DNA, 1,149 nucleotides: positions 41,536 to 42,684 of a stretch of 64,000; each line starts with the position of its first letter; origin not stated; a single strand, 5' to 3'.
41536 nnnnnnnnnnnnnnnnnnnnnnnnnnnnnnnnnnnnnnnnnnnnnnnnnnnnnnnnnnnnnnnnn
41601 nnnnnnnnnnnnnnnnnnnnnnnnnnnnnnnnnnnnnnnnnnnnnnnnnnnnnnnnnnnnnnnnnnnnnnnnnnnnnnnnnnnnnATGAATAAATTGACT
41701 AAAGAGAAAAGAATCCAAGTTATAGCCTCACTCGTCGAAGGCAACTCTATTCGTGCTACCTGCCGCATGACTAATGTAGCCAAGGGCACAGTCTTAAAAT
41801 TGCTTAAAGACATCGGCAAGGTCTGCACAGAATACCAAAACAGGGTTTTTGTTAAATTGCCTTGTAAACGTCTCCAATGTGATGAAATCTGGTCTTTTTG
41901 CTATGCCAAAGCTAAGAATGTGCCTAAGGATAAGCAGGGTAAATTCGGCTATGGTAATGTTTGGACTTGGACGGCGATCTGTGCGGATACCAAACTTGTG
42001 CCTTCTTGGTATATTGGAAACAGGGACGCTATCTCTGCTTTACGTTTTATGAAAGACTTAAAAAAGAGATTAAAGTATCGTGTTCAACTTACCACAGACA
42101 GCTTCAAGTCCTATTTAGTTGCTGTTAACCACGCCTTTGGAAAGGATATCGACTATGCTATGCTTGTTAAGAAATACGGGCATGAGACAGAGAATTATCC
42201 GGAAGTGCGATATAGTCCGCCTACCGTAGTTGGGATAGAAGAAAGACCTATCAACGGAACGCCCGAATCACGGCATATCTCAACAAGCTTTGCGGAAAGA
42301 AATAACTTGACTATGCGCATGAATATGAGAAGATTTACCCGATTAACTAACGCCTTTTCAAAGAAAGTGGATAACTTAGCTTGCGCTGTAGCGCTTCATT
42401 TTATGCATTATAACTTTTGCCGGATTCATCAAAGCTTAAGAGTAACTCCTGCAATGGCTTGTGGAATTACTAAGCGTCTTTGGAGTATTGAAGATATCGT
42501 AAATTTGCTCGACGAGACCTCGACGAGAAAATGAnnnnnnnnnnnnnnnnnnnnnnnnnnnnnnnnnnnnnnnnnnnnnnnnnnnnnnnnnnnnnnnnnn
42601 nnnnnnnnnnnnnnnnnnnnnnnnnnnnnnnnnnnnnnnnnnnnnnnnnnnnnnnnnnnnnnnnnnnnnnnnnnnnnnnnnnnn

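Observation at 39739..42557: IS1-family transposon with perfect target-site duplication carrying four cargo genes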

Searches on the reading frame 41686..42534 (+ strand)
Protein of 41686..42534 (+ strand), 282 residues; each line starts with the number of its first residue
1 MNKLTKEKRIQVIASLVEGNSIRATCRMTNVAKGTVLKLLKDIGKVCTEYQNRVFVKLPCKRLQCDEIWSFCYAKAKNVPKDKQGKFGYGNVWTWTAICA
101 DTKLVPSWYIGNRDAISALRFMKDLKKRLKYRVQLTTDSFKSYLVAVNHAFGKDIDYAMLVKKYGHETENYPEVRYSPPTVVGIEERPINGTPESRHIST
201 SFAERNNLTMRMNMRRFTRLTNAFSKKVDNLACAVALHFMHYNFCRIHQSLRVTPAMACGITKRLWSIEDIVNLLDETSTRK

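Call 3: search_protein_families(library=pfam, proteins=[window:41686-42534:+], max_evalue=0.1)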
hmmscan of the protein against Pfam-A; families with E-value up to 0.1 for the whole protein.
window:41686-42534:+ (282 aa): 7 families
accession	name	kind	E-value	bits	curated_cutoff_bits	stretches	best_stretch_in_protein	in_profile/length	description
PF03400.19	DDE_Tnp_IS1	-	0.0011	19.8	24.1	1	199-229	85-115/131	IS1 transposase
PF13610.12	DDE_Tnp_IS240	-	0.0084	16.7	27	1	93-157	19-84/139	DDE domain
PF01710.22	HTH_Tnp_IS630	-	0.024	15.1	21.3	1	6-66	5-64/119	Transposase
PF13551.12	HTH_29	-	0.028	15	28.1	1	9-42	1-35/64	Winged helix-turn helix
PF13384.12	HTH_23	-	0.033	14.4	24.6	0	5-41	3-39/50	Homeodomain-like domain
PF02796.21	HTH_7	-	0.036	14.6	23.8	1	3-41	5-43/45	Helix-turn-helix domain of resolvase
PF13518.12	HTH_28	-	0.089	13.3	25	0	8-41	1-34/52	Helix-turn-helix domain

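Call 6: search_protein_families(library=ncbifam, proteins=[window:41686-42534:+], max_evalue=0.1)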
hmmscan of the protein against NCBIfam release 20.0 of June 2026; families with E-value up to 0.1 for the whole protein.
window:41686-42534:+ (282 aa): 5 families
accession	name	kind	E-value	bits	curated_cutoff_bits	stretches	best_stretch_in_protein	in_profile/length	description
NF033558.1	transpos_IS1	equivalog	2.2e-13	50.6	100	1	7-151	43-174/199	IS1 family transposase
NF033587.1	transpos_IS6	equivalog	0.00028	20.7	125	1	92-151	84-144/202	IS6 family transposase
NF033577.2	transpos_IS481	equivalog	0.0035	16.9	224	0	203-257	232-282/284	IS481 family transposase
NF033547.1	transpos_IS1595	equivalog_domain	0.0042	17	75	1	3-147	3-150/215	IS1595 family transposase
NF007225.0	PRK09643.1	equivalog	0.08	12.6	190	0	2-36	133-167/204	RNA polymerase sigma factor SigM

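Call 7: search_protein_families(library=phrogs, proteins=[window:41686-42534:+], max_evalue=0.1)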
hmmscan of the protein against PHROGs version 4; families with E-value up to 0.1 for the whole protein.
window:41686-42534:+ (282 aa): 1 family
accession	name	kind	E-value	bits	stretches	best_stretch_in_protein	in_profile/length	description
phrog_1482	-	head and packaging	0.025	15.2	1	3-51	14-63/147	terminase small subunit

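Call 8: search_protein_families(library=padloc, proteins=[window:41686-42534:+], max_evalue=0.1)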
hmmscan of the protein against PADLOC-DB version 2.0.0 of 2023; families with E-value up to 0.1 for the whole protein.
window:41686-42534:+ (282 aa): 0 families

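Call 9: find_encoding_contigs(protein=window:41686-42534:+, flank=6000, max_places=10)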
Protein window:41686-42534:+ (282 aa): no gene with exactly this product is on record in the collection.

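Call 10: find_homologous_proteins(query=window:41686-42531:+)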
Query window:41686-42531:+ (282 aa): 8000 proteins with E <= 0.001 among 8000 candidates; the best 120 are listed.
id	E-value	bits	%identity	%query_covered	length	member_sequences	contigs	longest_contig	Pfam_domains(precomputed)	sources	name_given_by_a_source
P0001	8.5e-191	650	100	100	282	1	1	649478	-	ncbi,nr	ncbi:MAG: IS1 family transposase [Candidatus Omnitrophica bacterium]|nr:IS1 family transposase [Cand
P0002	8.6e-159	545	83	100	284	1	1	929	-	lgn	-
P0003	3.6e-155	533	83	98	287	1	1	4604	-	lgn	-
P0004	3.1e-152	524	82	100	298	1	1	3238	-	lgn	-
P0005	7.1e-152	522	80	98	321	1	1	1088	-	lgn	-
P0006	1.5e-151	521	78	98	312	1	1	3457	-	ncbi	-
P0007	1.6e-151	521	80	100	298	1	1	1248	-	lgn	-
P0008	2.0e-151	521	80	100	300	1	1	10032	-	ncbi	-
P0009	2.9e-149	514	79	100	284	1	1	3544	-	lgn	-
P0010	8.0e-148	509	77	100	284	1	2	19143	-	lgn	-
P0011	1.0e-146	506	77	100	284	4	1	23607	-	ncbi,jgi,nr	ncbi:MAG: transposase [Omnitrophica WOR_2 bacterium GWA2_47_8]|nr:MAG: transposase [Omnitrophica WOR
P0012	1.2e-143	495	79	100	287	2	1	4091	-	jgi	jgi:IS1 family transposase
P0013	2.7e-143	494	76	99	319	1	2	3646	PF13610.13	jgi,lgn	-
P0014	4.6e-143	494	76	100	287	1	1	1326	-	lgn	-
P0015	6.2e-143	493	77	98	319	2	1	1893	-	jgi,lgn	-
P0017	1.6e-141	489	75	100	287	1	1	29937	-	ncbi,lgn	-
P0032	4.1e-131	454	69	98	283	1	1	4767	PF03400.19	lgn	-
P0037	1.4e-126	439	68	98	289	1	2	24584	PF03400.19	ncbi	ncbi:MAG: IS1 family transposase [Thermodesulfobacteriota bacterium]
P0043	9.6e-126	437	70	98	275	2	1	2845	PF03400.19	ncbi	-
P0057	2.7e-124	432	68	98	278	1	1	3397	PF03400.19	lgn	-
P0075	2.4e-123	429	69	98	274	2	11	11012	PF03400.19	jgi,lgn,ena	-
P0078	3.2e-123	429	67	100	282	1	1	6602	PF03400.19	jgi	jgi:IS1 family transposase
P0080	3.9e-123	428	68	98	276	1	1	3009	PF03400.19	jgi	jgi:IS1 family transposase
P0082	4.6e-123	428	68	98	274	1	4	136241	PF03400.19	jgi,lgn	jgi:IS1 family transposase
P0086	9.0e-123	427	69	100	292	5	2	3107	PF03400.19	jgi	-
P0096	1.6e-122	426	67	100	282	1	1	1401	PF03400.19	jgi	jgi:IS1 family transposase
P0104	3.1e-122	425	67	100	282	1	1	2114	PF03400.19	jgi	jgi:IS1 family transposase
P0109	4.4e-122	425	69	99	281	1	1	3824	PF03400.19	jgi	jgi:IS1 family transposase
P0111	6.2e-122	424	67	100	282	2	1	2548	PF03400.19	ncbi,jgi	-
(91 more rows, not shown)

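Call 11: find_related_loci(query=window:41686-42531:+, collection=genome_contigs, flank=6000)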
Query window:41686-42531:+ (282 aa) in genome_contigs; peptide patterns used: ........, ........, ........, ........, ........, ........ (x = any residue, [..] = any of these).
600 stretches matched a pattern (row limit reached: there are more); 586 encode a relative of the query (tblastn E <= 1e-3); the best 80 are kept; 80 distinct loci.
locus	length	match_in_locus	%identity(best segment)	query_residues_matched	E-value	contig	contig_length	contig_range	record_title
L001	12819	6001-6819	67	1-274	9e-125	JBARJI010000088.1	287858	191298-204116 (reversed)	MAG: Candidatus Acidiferrum sp. isolate MFD06650_ilm_asm_bin17 k127_8964, whole genome shotgun sequence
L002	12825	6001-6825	65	1-276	6e-125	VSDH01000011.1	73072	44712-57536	MAG: Candidatus Scalindua sediminis isolate MohnsGC08_192 NODE_11_length_73072_cov_57.688965, whole genome shotgun seque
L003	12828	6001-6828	64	1-276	1e-124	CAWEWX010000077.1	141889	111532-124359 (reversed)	MAG: uncultured delta proteobacterium isolate MFD03323.bin.3.266 genome assembly, contig: contig_49099, whole genome sho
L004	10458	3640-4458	68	1-275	2e-124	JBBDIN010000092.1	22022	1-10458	MAG: Thermodesulfobacteriota bacterium isolate LejiaA_40_8 Lejia_A_3573_length_22022_cov_5, whole genome shotgun sequenc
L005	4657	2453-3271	64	1-275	1e-125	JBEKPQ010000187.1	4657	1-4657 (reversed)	MAG: Thermodesulfobacteriota bacterium isolate SPRUCE 468 SPRUCE_468_187, whole genome shotgun sequence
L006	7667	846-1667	64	1-276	3e-124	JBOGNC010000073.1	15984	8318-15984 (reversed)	MAG: Candidatus Acidiferrales bacterium isolate SE1505_metabat2.bin.49 NODE_475_length_15984_cov_5.015829, whole genome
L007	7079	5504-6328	64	1-277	1e-123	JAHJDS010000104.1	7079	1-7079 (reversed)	MAG: Proteobacteria bacterium isolate Modern_marine.mb.69 Modern_marine.mb.69_k141_520130, whole genome shotgun sequence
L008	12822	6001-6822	64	1-275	3e-123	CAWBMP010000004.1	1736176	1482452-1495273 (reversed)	MAG: Nitrospirota bacterium isolate MFD01476.bin.1.234 genome assembly, contig: contig_6404, whole genome shotgun sequen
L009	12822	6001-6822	65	1-275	1e-122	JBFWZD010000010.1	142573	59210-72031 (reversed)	MAG: Nitrospira sp. isolate CA_2019_TPBS_18 NODE_1035_length_142573_cov_11.138108_TPBS, whole genome shotgun sequence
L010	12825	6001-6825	65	1-276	3e-122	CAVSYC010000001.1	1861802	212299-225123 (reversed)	MAG: uncultured Acidobacteriota bacterium isolate MFD05513.bin.1.274 genome assembly, contig: contig_16818, whole genome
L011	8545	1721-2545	65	1-276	2e-122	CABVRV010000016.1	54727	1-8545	MAG: uncultured Nitrospira sp. isolate Nitrospira sp. RBC001 genome assembly, contig: MAG001_16, whole genome shotgun se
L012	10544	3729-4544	64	1-275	8e-122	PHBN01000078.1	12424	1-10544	MAG: Deltaproteobacteria bacterium HGW-Deltaproteobacteria-1 yuki_s1_sub10_scaffold_477, whole genome shotgun sequence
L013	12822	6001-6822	63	1-277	5e-122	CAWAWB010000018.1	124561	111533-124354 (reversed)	MAG: uncultured Phycisphaerales bacterium isolate MFD04492.bin.2.132 genome assembly, contig: contig_42325, whole genome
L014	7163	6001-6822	64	1-276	6e-122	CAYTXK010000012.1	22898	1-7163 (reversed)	MAG TPA_asm: uncultured Acidobacteriota bacterium isolate SRP119689_co1_2 genome assembly, contig: NODE_2933_length_2289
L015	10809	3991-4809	64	1-275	2e-120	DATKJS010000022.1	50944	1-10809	MAG TPA_asm: Terriglobales bacterium isolate SMAG_U14636 k141_3473660, whole genome shotgun sequence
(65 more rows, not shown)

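Call 31: find_encoding_contigs(protein=P0001, flank=5000, max_places=4)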
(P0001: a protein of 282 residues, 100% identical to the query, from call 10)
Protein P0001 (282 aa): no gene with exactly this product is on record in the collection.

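Call 32: find_encoding_contigs(protein=P0008, flank=6000, max_places=4)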
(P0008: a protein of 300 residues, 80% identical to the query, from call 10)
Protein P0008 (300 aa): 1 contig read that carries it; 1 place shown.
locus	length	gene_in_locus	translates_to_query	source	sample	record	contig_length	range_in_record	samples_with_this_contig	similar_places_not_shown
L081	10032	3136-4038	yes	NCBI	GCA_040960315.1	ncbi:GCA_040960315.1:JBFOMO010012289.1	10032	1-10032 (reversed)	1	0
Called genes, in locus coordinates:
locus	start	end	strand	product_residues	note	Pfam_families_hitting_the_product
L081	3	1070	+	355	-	?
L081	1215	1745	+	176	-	-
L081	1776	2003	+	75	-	-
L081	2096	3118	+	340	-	PF10546:P63C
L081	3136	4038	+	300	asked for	-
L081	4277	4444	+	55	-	PF12728:HTH_17, PF00376:MerR (weak)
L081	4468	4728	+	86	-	PF00550:PP-binding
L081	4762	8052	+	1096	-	PF02463:SMC_N, PF13304:AAA_21 (weak), PF13476:AAA_23 (faint), PF24161:CCDC39 (faint)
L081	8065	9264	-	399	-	PF01590:GAF, PF13185:GAF_2 (weak), PF13492:GAF_3, PF00990:GGDEF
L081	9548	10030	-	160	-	?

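Call 33: find_encoding_contigs(protein=P0010, flank=6000, max_places=4)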
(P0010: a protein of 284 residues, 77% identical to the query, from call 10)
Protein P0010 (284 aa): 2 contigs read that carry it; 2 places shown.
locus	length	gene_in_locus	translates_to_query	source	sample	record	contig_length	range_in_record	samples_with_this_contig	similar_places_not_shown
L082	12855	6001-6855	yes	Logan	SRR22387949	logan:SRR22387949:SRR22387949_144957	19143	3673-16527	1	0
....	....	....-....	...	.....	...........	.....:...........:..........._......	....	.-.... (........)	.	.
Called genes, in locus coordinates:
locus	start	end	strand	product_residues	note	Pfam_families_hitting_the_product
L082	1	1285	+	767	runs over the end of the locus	PF07719:TPR_2 (faint), PF13174:TPR_6 (faint), PF14559:TPR_19, PF12895:ANAPC3, PF13414:TPR_11 (weak), PF13432:TPR_16 (weak), PF14559:TPR_19 (weak), PF00515:TPR_1 (weak), +11 more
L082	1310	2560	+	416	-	PF00483:NTP_transferase, PF12804:NTP_transf_3 (weak), PF24894:Hexapep_GlmU, PF25084:LbH_EIF2B, PF25247:LbH_GLGC (weak), PF25087:GMPPB_C, PF25247:LbH_GLGC (weak)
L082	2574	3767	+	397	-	PF12242:Eno-Rase_NADH_b, PF12241:Enoyl_reductase, PF07055:Eno-Rase_FAD_bd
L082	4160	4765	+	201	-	PF01487:DHquinase_I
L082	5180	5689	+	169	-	-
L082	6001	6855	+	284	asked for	-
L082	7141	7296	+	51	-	PF00376:MerR (weak), PF12728:HTH_17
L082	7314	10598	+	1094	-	PF02463:SMC_N, PF13175:AAA_15, PF13304:AAA_21 (weak), PF13476:AAA_23, PF13555:AAA_29 (weak)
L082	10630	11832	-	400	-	PF01590:GAF, PF13185:GAF_2 (faint), PF13492:GAF_3 (weak), PF00990:GGDEF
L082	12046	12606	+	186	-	PF02674:Colicin_V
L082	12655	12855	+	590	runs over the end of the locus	PF01807:Zn_ribbon_DnaG, PF08275:DNAG_N, PF01751:Toprim, PF13155:Toprim_2, PF13362:Toprim_3, PF13662:Toprim_4, PF10410:DnaB_bind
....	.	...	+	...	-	?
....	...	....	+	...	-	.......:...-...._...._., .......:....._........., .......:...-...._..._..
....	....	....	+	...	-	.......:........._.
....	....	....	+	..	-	-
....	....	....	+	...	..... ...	-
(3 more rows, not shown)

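Call 42: find_encoding_contigs(protein=P0011, flank=6000, max_places=3)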
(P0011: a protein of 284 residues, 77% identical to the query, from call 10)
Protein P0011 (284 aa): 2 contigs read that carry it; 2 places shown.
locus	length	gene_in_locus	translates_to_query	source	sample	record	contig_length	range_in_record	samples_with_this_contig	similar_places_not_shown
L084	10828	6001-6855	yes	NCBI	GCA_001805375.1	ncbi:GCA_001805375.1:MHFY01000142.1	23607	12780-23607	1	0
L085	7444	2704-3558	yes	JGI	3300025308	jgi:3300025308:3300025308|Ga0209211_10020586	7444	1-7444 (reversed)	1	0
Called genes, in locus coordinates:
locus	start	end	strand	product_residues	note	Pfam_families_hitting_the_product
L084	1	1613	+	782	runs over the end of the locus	PF13371:TPR_9 (faint), PF00515:TPR_1 (faint), PF07719:TPR_2 (faint), PF13428:TPR_14 (faint), PF13181:TPR_8 (faint), PF13414:TPR_11 (faint), PF12895:ANAPC3, PF13432:TPR_16 (weak), +8 more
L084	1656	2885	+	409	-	PF00483:NTP_transferase, PF12804:NTP_transf_3 (faint), PF24894:Hexapep_GlmU, PF25084:LbH_EIF2B (weak), PF25247:LbH_GLGC (weak)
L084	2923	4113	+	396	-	-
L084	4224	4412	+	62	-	PF18929:DUF5678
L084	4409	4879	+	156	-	-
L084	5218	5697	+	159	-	-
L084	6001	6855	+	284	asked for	-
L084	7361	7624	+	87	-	PF00550:PP-binding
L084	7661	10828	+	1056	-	PF02463:SMC_N, PF13175:AAA_15, PF13304:AAA_21, PF13555:AAA_29 (weak)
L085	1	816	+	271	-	?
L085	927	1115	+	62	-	PF18929:DUF5678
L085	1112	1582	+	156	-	-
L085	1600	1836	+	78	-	-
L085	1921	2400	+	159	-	-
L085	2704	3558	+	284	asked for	-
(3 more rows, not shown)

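Call 43: find_encoding_contigs(protein=P0017, flank=6000, max_places=3)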
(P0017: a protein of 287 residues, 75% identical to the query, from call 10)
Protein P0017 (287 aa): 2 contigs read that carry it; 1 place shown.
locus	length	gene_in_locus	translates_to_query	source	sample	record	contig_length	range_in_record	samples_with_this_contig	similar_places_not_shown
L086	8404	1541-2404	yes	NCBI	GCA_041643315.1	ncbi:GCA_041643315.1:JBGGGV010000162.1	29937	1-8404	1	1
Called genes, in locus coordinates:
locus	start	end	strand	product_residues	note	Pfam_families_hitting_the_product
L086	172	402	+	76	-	-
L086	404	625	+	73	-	-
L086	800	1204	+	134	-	-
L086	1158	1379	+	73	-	-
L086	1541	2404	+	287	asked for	-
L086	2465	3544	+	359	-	PF00348:polyprenyl_synt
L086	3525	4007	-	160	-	-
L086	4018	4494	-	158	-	PF03449:GreA_GreB_N, PF01272:GreA_GreB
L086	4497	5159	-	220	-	PF00691:OmpA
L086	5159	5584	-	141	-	-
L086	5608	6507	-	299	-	PF00294:PfkB, PF08543:Phos_pyr_kin (weak)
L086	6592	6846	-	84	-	-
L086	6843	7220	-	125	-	PF03692:CxxCxxCC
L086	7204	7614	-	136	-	PF01243:PNPOx_N, PF16242:Pyrid_ox_like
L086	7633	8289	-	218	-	PF02625:XdhC_CoxI, PF13478:XdhC_C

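Call 44: find_encoding_contigs(protein=P0003, flank=6000, max_places=3)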
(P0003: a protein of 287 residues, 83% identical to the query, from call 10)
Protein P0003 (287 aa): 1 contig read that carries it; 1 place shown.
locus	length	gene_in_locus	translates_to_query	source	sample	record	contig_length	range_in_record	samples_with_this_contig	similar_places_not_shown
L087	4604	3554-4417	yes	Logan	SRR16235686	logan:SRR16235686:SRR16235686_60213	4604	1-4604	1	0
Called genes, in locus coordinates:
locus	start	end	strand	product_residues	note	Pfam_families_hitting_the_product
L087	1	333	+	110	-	?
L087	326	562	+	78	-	PF00364:Biotin_lipoyl, PF25997:BSH_YhbJ (weak), PF26018:BSH_RND_rel (faint)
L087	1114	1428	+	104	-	-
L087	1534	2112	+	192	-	-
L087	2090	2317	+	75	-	-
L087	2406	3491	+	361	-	PF10546:P63C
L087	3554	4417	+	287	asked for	-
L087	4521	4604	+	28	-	?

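Call 87: search_dna_similar(query=window:41686-42531:+, collection=plasmids, mode=protein, max_rows=25, max_evalue=1e-10)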
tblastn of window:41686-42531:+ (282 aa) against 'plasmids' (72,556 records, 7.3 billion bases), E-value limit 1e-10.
Records with a match: 10; places in all: 10; records where one place covers at least 80% of the query: 5.
Best place of each record, by identity: <60% 10.
By first word of the organism name: Mesorhizobium 4; Methylocapsa 1; Acidiphilium 1; Hoeflea 1; Sphingomonas 1; Bosea 1; Methylobacterium 1.
By predicted mobility (MOB-suite, as given by PLSDB): non-mobilizable 9; conjugative 1.
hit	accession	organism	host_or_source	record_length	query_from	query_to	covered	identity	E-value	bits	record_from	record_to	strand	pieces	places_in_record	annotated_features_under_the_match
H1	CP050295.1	Mesorhizobium loti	Oxytropis kamtschatica,cell ...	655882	1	281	100%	56.6%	2e-87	291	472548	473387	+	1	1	IS1 family transposase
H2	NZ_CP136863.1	Methylocapsa polymorpha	Shagnum peat sample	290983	1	281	100%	53.0%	6e-78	264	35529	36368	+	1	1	helix-turn-helix domain-containing protein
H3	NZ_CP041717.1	Acidiphilium multivorum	Cell culture,activated sludge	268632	1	276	98%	53.3%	3e-77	262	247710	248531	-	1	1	IS1 family transposase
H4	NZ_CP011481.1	Hoeflea sp. IMCC20628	-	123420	2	276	98%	51.6%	6e-73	249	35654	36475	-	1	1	IS1 family transposase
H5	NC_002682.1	Mesorhizobium japonicum MAFF 303099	-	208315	27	262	77%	41.8%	3e-34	171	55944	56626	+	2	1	none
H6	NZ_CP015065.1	Mesorhizobium ciceri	Astragalus pelecinus,Pure Sample,Plant ...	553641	143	282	50%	55.6%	1e-19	122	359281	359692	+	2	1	none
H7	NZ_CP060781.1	Sphingomonas daechungensis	single bacterial strain,sediment of a ...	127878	1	282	100%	27.6%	7e-20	97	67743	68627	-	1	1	IS1 family transposase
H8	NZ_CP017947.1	Bosea sp. Tri-49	Oxytropis triphylla,cell culture,root ...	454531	175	276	36%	55.2%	1e-16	87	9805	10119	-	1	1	none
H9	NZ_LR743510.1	Methylobacterium bullatum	-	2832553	189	276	31%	53.4%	1e-12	75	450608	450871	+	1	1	none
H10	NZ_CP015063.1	Mesorhizobium ciceri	Cicer arietinum,Pure Sample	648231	223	282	21%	58.3%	6e-13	76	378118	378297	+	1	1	none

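Call 88: get_annotated_region(hit=H3, flank=4000)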
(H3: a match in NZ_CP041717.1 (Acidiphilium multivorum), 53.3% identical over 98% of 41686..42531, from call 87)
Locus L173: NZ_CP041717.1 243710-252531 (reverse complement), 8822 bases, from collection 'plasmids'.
description: Acidiphilium multivorum strain JZ-6 plasmid unnamed1, complete sequence
organism: Acidiphilium multivorum (NCBI taxid 62140)
taxonomy: Bacteria; Pseudomonadota; Alphaproteobacteria; Rhodospirillales; Acetobacteraceae; Acidiphilium; Acidiphilium multivorum
host: -; source: Cell culture,activated sludge; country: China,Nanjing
typing (MOB-suite, as given by PLSDB): non-mobilizable; mating-pair formation MPF_I
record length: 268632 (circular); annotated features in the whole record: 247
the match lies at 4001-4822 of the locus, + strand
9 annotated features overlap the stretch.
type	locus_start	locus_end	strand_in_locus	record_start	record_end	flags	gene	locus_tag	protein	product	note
CDS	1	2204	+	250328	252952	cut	-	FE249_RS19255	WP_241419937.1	sigma factor-like helix-turn-helix DNA-binding protein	GO:0006352 - DNA-templated transcription initiation [Evidence IEA]; GO:0006355 - regulation of DNA-templated ...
CDS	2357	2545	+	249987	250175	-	-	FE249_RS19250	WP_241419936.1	hypothetical protein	-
CDS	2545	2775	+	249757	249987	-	-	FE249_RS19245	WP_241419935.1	hypothetical protein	-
CDS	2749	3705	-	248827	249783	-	-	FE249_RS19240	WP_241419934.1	hypothetical protein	-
CDS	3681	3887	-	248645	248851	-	-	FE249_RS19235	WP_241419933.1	hypothetical protein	-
CDS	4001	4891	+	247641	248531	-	-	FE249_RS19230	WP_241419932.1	IS1 family transposase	-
CDS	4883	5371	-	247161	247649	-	-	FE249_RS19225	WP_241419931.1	RES domain-containing protein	-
CDS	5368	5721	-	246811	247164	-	-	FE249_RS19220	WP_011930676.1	MbcA/ParS/Xre antitoxin family protein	-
CDS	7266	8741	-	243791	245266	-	-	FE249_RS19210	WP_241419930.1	AAA family ATPase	-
